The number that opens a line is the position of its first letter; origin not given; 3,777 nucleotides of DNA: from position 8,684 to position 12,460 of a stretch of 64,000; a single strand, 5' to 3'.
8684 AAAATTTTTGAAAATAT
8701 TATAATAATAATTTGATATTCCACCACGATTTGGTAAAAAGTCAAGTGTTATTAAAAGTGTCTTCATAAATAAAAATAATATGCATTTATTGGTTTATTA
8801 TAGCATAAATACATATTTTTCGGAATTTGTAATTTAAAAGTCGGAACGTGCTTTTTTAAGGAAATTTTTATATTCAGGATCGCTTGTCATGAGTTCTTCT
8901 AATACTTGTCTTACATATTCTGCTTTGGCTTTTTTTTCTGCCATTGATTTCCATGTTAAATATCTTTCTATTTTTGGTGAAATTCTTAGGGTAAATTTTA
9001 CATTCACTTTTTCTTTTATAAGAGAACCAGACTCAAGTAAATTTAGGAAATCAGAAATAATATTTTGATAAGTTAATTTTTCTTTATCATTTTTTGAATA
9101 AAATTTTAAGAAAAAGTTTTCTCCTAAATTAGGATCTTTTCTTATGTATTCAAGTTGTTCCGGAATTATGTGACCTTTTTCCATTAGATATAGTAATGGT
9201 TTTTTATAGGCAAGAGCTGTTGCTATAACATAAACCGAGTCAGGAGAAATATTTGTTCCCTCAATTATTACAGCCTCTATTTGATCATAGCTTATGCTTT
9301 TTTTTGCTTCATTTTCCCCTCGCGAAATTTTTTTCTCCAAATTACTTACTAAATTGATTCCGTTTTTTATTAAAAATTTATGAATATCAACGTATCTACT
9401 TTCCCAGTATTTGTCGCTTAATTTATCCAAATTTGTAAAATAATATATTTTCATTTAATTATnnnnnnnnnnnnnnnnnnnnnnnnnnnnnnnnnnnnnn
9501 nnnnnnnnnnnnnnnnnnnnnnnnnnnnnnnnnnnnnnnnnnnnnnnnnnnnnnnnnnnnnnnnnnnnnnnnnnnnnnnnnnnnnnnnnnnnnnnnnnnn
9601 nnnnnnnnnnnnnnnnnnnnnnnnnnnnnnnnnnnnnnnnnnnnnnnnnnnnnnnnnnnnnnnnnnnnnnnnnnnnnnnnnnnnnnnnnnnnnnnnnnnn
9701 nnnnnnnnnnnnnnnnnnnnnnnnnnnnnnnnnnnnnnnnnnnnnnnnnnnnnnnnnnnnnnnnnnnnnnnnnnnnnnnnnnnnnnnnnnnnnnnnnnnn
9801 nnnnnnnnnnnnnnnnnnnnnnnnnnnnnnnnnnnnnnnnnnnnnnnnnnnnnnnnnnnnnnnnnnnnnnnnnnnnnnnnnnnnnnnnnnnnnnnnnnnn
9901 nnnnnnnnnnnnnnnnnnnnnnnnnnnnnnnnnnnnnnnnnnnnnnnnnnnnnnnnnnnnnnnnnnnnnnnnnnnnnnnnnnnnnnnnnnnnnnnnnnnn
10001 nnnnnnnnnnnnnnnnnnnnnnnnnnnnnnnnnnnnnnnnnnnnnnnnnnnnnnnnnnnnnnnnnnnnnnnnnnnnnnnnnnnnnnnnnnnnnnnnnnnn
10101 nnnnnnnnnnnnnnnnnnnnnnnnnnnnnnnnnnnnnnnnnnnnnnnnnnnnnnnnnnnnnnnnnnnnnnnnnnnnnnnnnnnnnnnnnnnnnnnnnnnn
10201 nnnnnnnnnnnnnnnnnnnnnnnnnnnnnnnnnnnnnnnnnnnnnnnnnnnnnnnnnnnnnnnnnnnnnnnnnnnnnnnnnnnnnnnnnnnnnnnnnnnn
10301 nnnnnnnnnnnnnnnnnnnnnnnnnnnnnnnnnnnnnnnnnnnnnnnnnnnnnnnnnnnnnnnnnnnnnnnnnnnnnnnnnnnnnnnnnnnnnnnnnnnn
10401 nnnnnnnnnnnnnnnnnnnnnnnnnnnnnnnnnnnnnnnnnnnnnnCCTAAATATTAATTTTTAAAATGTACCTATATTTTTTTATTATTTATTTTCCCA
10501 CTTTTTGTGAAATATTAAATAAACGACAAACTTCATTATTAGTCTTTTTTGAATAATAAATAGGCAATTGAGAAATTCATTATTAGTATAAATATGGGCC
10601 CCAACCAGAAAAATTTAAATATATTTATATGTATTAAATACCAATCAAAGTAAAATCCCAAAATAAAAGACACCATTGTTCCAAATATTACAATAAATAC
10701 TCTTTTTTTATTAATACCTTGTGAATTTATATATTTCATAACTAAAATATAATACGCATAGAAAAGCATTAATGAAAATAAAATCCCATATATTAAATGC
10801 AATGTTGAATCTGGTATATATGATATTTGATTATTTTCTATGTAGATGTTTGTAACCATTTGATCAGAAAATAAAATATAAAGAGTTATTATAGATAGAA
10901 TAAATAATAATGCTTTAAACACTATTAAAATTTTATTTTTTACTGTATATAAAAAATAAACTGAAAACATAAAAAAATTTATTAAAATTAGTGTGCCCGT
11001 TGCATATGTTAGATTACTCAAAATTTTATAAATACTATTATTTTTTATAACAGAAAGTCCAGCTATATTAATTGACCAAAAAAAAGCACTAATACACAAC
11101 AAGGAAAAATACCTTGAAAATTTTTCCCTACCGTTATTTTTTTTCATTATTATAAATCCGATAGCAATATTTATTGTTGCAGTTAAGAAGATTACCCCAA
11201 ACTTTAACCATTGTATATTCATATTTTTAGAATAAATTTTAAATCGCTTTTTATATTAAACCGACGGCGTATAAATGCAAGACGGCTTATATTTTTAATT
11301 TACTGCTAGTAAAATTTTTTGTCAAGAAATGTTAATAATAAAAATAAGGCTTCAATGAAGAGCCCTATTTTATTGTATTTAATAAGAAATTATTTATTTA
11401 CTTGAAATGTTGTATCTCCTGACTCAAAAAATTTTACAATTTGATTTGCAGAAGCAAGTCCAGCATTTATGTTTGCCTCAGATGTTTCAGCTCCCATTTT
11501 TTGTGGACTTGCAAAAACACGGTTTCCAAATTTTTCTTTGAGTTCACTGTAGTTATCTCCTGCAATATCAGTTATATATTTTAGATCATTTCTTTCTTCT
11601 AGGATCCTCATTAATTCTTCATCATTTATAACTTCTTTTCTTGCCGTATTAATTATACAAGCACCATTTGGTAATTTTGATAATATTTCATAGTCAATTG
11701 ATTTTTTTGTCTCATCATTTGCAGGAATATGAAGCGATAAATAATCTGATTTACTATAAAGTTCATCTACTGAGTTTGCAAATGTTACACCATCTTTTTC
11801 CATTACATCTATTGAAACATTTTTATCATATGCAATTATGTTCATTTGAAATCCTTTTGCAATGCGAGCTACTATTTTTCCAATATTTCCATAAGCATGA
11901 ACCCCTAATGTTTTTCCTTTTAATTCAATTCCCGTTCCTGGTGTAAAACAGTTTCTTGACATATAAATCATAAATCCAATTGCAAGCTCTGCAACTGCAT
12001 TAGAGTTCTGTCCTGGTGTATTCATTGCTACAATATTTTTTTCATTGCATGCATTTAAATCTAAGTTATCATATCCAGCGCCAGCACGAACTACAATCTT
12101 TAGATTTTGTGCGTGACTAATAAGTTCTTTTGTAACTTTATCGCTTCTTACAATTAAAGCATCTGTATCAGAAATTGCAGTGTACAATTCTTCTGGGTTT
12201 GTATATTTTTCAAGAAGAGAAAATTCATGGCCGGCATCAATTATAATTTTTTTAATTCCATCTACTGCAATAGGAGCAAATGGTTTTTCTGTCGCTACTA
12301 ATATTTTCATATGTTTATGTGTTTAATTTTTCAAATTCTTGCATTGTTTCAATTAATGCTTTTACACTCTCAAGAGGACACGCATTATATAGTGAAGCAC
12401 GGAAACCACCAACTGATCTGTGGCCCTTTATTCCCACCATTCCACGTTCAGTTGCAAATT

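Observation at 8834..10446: Operon pairing a catalytically dead asparaginase-fold protein with a Rossmann-like/RHH fusion protein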

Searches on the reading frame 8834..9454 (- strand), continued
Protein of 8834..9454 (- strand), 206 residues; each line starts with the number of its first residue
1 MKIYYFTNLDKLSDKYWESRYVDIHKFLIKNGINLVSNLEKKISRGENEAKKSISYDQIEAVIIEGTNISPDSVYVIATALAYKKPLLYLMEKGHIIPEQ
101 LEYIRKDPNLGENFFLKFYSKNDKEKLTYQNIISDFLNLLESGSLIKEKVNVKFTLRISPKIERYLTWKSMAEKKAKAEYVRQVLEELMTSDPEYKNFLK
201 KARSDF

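Call 73: search_protein_families(library=pfam, proteins=[L026:8828-9058:+, L024:4816-5100:+, L014:8928-9284:+, L040:3595-4932:+, L040:1801-3585:+, L040:381-1412:+, L016:5030-5527:+, L031:290-706:-], max_evalue=0.01)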
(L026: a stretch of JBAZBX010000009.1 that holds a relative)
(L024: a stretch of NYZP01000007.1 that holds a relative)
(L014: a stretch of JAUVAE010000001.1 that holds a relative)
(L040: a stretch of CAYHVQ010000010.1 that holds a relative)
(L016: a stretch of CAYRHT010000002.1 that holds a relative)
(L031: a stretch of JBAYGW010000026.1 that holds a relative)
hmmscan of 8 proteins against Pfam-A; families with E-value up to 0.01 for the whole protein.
L026:8828-9058:+ (76 aa): 1 family
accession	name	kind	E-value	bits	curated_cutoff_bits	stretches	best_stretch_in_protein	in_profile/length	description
PF01272.25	GreA_GreB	-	8.8e-10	38.9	26.9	1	3-72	4-75/77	Transcription elongation factor, GreA/GreB, C-term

L024:4816-5100:+ (94 aa): 0 families

L014:8928-9284:+ (118 aa): 3 families
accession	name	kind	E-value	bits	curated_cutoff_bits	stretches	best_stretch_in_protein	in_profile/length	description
PF04480.18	DUF559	-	1.1e-28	99.8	20.6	1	8-115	5-107/109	Protein of unknown function (DUF559)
PF18741.7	MTES_1575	-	6.2e-05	23.4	38.2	1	56-113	35-93/96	REase_MTES_1575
PF10881.14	DUF2726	-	0.0049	17.1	24.7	1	60-101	72-113/126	Protein of unknown function (DUF2726)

L040:3595-4932:+ (445 aa): 2 families
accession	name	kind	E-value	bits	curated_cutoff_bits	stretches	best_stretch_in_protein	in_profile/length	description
PF02875.26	Mur_ligase_C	-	7.8e-22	78.9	28.4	1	279-404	1-126/127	Mur ligase, glutamate ligase domain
PF08245.18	Mur_ligase_M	-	9.4e-21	75.1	24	2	104-255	57-198/200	Mur ligase middle domain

L040:1801-3585:+ (594 aa): 2 families
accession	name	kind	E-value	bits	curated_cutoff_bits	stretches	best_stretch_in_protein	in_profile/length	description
PF00905.27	Transpeptidase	-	3.5e-73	246.9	22.1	1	272-577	1-298/299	Penicillin binding protein transpeptidase domain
PF03717.20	PBP_dimer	-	1.1e-17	65.4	24.4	1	89-228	14-176/180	Penicillin-binding Protein dimerisation domain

L040:381-1412:+ (343 aa): 5 families
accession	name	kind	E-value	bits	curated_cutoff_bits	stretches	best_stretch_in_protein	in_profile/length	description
PF01795.25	Methyltransf_5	-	2.3e-101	339.8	27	1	28-342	2-308/309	MraW methylase family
PF13649.12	Methyltransf_25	-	1e-05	26.6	27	1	50-109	1-59/97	Methyltransferase domain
PF13847.12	Methyltransf_31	-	1.9e-05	24.8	27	1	45-105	2-63/145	Methyltransferase domain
PF08242.18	Methyltransf_12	-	0.00038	21.6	30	0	56-98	6-47/98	Methyltransferase domain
PF08241.18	Methyltransf_11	-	0.0075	17.3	21.2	0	57-111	6-56/95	Methyltransferase domain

L016:5030-5527:+ (165 aa): 1 family
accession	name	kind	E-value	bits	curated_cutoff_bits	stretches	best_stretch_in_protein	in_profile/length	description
PF11694.13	DUF3290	-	0.0065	16.8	31.3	0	2-36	9-43/144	Protein of unknown function (DUF3290)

L031:290-706:- (138 aa): 1 family
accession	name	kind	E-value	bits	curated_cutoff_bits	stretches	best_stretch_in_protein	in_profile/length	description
PF00072.30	Response_reg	-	4.4e-16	59.5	30.2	1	9-120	1-100/111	Response regulator receiver domain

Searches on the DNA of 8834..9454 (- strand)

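Call 51: search_rna_families(sources=[L022, L024, L026, L027, L031, L037, L038, L023], threshold=gathering)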
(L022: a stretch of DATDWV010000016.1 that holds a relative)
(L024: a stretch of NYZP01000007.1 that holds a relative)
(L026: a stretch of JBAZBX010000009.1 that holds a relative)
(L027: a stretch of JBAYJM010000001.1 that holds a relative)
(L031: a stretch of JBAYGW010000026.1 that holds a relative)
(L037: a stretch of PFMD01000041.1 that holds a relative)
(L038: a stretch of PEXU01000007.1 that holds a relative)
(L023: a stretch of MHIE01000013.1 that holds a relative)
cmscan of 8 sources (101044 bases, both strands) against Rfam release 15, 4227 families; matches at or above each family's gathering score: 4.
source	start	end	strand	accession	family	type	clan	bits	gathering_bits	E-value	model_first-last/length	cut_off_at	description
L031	8464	8536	+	RF00005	tRNA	Gene; tRNA;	CL00001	69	29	9.3e-13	1-71/71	no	tRNA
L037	11082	11154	+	RF00005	tRNA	Gene; tRNA;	CL00001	64.9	29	1.2e-11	1-71/71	no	tRNA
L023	292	363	-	RF00005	tRNA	Gene; tRNA;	CL00001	58.5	29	7.3e-10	1-71/71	no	tRNA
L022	209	282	+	RF00005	tRNA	Gene; tRNA;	CL00001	57.4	29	1.4e-09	1-71/71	no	tRNA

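Call 56: search_rna_families(source=L031, start=7150, end=7640, threshold=evalue, max_evalue=5, show_alignments=2)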
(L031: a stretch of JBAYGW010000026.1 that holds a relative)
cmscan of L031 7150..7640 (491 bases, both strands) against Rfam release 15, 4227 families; matches with E-value up to 5: 9.
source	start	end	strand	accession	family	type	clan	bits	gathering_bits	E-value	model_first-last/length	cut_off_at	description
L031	7389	7497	+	RF00506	Thr_leader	Cis-reg; leader;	-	23.8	55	0.03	1-118/118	no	Threonine operon leader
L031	7347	7500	+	RF02053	STnc430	Gene; sRNA;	-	19.1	47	1.6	1-162/162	no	Enterobacterial sRNA STnc430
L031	7398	7496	+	RF02837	anti-hemB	Gene; sRNA;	-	17.9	49.5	0.1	1-81/81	no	Burkholderia RNA 7 (anti-hemB)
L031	7422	7519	+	RF01479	rli48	Gene; sRNA;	-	17.7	100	1.9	1-149/149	no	Listeria sRNA rli48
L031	7385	7454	+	RF00366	mir-BHRF1-2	Gene; miRNA;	-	16.9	87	3.6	1-65/65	no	mir-BHRF1-2 microRNA precursor family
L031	7454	7495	+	RF00057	RyhB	Gene; sRNA;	-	15.4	55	3.8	1-67/67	no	RyhB RNA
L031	7463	7595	-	RF01815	rpsB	Gene; sRNA;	-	13.7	40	2.7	1-132/132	no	rpsB sRNA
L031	7409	7527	+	RF01471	rliB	Gene; sRNA;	-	12.7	40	4.2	1-360/360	no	Listeria sRNA rliB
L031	7354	7497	+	RF02763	IsrM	Gene; sRNA;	-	12.5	376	0.32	1-329/329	no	IsrM sRNA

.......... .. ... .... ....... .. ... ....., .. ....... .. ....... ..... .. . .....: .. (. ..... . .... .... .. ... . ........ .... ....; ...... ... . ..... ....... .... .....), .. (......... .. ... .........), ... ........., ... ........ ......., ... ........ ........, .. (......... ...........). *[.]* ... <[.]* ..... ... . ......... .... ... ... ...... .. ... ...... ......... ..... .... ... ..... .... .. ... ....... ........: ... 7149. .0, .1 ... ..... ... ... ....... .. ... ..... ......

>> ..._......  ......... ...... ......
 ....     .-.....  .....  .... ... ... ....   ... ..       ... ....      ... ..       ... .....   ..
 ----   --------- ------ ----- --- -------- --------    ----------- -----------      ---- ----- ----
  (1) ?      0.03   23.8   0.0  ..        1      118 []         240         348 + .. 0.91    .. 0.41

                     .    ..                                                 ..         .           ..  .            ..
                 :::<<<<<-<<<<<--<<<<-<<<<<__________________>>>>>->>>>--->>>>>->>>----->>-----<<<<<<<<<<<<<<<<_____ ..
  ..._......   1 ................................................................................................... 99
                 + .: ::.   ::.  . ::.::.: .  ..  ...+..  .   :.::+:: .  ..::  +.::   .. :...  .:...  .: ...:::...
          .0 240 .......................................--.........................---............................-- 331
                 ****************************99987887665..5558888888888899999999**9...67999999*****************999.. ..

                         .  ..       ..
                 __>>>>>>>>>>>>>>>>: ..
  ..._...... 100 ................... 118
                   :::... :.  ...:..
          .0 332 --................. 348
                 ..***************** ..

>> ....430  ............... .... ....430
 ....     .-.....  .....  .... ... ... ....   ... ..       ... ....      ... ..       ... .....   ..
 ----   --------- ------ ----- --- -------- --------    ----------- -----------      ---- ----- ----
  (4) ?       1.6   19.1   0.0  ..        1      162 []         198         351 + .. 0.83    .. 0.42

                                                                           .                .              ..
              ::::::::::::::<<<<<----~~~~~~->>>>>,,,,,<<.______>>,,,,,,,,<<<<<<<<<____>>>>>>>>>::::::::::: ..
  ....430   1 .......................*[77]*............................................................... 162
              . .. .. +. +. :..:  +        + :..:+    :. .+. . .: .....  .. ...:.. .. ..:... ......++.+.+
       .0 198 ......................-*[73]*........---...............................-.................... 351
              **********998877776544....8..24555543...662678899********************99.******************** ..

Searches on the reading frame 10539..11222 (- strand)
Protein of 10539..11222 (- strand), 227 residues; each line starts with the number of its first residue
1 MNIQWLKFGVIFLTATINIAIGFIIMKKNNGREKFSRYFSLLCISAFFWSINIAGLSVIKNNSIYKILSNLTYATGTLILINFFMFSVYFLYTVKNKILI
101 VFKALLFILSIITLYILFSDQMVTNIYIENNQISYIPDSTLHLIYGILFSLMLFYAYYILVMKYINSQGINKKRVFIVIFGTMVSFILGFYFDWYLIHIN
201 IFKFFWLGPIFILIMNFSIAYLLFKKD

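Call 13: search_protein_families(library=pfam, proteins=[window:10539-11222:-], max_evalue=0.01)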
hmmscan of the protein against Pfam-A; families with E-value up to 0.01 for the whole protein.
window:10539-11222:- (227 aa): 2 families
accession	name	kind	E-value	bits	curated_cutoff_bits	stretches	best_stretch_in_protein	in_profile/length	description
PF16927.11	HisKA_7TM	-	1.8e-11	44.8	28.6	1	11-226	2-217/224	N-terminal 7TM region of histidine kinase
PF07695.17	7TMR-DISM_7TM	-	0.0024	18.3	29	1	3-146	4-141/205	7TM diverse intracellular signalling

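Call 67: search_protein_families(library=padloc, proteins=[window:10539-11222:-], max_evalue=0.1)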
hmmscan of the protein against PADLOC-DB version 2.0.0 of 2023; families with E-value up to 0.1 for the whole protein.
window:10539-11222:- (227 aa): 0 families

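Call 68: search_protein_families(library=phrogs, proteins=[window:10539-11222:-], max_evalue=0.1)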
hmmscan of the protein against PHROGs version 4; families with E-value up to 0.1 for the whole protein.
window:10539-11222:- (227 aa): 1 family
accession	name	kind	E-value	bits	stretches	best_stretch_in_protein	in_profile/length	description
phrog_8398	-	unknown function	0.00031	21.2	1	10-203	7-195/301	-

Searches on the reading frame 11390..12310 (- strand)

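Call 13: search_protein_families(library=pfam, proteins=[window:11390-12310:-], max_evalue=0.01)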
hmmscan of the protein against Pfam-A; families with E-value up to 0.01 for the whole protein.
window:11390-12310:- (306 aa): 4 families
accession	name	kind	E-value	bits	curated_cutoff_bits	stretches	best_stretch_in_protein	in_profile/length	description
PF02826.25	2-Hacid_dh_C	-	1.1e-32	113.2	25.1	1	126-249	30-153/178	D-isomer specific 2-hydroxyacid dehydrogenase, NAD binding domain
PF00389.36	2-Hacid_dh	-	1.6e-28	99.5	24.6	1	27-305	19-134/134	D-isomer specific 2-hydroxyacid dehydrogenase, catalytic domain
PF03446.21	NAD_binding_2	-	0.00037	21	21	1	141-240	8-110/161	NAD binding domain of 6-phosphogluconate dehydrogenase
PF07991.19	KARI_N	-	0.0084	16.1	20.6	0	130-219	2-91/165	Acetohydroxy acid isomeroreductase, NADPH-binding domain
